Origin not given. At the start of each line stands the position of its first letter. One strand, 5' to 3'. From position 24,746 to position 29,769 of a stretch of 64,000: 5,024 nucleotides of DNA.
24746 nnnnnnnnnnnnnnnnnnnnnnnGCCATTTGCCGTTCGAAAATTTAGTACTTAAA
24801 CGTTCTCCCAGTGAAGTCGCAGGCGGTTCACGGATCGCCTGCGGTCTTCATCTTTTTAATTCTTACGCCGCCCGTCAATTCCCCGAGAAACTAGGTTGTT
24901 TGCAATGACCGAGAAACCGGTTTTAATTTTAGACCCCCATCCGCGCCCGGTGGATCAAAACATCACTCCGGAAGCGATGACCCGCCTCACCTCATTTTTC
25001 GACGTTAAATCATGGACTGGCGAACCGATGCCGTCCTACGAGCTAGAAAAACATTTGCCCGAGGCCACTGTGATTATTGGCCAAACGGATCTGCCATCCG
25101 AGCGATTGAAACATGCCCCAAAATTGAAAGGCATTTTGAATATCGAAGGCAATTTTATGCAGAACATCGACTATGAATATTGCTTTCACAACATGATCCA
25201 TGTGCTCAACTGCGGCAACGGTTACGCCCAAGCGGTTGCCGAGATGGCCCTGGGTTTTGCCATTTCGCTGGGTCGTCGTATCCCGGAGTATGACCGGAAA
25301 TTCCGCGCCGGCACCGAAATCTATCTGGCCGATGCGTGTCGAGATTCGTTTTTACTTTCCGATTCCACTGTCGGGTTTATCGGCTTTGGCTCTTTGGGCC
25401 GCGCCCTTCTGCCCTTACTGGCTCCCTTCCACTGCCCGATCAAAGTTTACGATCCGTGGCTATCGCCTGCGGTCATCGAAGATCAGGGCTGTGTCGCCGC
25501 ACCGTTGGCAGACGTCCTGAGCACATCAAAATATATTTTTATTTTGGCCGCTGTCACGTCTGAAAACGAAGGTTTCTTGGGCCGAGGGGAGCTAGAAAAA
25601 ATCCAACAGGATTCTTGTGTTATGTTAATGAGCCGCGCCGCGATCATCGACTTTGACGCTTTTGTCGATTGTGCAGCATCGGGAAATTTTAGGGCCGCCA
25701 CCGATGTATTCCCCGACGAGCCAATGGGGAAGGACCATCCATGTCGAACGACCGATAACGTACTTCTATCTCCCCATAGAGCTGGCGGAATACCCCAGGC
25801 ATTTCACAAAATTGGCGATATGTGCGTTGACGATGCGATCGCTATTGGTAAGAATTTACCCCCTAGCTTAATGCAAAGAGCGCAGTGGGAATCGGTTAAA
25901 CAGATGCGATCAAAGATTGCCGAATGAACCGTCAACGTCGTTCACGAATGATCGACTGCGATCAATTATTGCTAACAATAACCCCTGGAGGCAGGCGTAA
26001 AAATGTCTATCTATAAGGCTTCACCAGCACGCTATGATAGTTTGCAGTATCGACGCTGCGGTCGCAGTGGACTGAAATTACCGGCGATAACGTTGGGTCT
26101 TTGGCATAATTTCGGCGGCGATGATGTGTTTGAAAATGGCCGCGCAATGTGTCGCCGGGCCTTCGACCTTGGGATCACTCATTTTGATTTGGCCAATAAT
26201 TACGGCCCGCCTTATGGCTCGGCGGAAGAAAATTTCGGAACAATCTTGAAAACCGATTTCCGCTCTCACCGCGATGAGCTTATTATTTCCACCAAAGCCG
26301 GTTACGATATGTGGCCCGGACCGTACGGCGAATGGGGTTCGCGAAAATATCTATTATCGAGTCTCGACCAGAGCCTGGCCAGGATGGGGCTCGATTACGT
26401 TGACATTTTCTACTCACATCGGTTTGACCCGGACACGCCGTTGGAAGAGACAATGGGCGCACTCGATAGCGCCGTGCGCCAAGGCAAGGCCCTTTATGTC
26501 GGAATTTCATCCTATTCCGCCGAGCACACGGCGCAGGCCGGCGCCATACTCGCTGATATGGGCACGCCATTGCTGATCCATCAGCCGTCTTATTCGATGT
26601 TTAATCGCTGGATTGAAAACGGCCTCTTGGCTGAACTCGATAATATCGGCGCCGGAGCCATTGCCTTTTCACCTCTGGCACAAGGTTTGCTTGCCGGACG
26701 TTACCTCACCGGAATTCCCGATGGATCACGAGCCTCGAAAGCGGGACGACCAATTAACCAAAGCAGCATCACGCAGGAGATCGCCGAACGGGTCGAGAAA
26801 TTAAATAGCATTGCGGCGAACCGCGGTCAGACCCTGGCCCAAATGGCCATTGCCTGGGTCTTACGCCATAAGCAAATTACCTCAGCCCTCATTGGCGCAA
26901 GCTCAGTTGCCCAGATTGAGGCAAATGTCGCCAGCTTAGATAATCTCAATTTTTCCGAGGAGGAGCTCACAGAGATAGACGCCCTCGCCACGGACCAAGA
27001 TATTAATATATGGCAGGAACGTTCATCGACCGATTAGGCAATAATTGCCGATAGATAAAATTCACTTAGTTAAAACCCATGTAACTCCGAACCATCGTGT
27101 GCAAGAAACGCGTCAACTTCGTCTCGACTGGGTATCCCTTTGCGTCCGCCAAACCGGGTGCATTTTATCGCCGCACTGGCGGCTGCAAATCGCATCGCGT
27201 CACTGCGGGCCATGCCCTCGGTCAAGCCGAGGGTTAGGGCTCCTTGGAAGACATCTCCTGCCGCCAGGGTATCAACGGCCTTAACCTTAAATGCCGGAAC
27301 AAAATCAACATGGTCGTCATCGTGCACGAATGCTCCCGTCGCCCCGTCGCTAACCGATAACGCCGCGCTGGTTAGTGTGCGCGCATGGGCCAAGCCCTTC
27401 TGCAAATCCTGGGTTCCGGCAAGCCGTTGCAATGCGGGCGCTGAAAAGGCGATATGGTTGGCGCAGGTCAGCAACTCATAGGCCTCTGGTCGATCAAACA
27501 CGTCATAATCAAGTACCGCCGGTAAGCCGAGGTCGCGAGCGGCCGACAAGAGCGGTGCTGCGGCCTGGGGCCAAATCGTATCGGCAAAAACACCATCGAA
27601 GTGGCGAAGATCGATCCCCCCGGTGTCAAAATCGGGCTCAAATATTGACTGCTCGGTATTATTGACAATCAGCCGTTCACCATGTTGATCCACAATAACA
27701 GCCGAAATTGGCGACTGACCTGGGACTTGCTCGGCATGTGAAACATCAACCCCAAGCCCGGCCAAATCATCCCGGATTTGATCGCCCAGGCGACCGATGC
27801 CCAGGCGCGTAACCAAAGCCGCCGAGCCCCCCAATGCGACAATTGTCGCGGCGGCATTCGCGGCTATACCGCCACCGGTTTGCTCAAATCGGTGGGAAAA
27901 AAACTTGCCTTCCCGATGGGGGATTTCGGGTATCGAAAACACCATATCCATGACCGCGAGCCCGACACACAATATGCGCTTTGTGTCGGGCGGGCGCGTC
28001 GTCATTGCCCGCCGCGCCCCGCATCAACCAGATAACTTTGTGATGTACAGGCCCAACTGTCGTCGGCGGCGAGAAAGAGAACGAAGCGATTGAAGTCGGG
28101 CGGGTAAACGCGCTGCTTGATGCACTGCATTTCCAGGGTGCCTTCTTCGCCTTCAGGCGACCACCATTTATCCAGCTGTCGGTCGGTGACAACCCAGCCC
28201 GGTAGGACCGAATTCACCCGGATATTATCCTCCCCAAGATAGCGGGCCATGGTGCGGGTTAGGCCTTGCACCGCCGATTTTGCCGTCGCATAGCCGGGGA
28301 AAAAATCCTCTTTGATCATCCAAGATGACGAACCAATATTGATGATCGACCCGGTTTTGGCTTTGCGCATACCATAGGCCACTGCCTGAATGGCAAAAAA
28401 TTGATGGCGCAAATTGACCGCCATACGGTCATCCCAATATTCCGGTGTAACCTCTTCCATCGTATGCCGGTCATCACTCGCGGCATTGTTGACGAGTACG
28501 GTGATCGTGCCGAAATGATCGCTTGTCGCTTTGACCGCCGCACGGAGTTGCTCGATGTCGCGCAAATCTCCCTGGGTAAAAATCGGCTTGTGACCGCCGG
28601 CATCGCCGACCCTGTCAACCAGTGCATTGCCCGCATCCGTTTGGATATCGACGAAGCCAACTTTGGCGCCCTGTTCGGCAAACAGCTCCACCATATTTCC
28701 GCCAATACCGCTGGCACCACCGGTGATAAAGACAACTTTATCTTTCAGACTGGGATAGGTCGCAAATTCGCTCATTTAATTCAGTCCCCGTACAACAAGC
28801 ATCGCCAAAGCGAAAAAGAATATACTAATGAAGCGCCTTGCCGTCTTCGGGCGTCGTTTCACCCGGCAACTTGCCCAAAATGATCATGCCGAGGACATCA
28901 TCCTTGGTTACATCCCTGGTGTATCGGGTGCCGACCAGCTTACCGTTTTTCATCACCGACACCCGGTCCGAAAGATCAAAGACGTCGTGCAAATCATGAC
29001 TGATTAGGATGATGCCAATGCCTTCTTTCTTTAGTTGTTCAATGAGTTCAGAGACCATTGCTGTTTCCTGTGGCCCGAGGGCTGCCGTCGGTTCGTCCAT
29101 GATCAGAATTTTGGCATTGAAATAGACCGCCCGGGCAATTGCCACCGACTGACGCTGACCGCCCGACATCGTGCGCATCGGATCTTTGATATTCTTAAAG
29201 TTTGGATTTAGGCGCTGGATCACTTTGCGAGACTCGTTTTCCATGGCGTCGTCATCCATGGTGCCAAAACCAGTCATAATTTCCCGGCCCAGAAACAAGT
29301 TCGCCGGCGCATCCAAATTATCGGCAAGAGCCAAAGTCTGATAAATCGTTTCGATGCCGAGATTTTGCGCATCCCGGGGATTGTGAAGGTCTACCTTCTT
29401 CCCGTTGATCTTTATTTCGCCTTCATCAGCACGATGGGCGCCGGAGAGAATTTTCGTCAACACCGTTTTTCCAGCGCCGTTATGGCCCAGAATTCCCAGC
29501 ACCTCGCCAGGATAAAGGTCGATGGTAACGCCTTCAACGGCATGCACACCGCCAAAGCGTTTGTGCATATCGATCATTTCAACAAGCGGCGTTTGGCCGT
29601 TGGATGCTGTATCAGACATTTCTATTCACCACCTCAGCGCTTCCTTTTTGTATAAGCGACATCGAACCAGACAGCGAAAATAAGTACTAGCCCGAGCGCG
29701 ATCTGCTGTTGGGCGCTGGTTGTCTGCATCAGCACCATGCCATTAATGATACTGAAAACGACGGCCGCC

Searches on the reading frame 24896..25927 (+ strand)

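Call 20: search_protein_families(library=pfam, proteins=[window:24896-25927:+], max_evalue=0.00001)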
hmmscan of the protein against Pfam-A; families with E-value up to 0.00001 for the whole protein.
window:24896-25927:+ (343 aa): 2 families
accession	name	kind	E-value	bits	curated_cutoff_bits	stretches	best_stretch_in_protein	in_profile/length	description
PF02826.25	2-Hacid_dh_C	-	3e-32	111.9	25.1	1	120-296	2-178/178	D-isomer specific 2-hydroxyacid dehydrogenase, NAD binding domain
PF00389.36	2-Hacid_dh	-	2.7e-07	30.8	24.6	1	21-224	5-103/134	D-isomer specific 2-hydroxyacid dehydrogenase, catalytic domain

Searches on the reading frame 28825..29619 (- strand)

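Call 25: search_protein_families(library=pfam, proteins=[window:28825-29619:-], max_evalue=1e-8)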
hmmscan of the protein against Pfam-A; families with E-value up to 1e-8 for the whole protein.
window:28825-29619:- (264 aa): 1 family
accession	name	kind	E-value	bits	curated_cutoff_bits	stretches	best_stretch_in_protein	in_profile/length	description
PF00005.33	ABC_tran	-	6.9e-30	104.9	25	1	29-179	2-137/137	ABC transporter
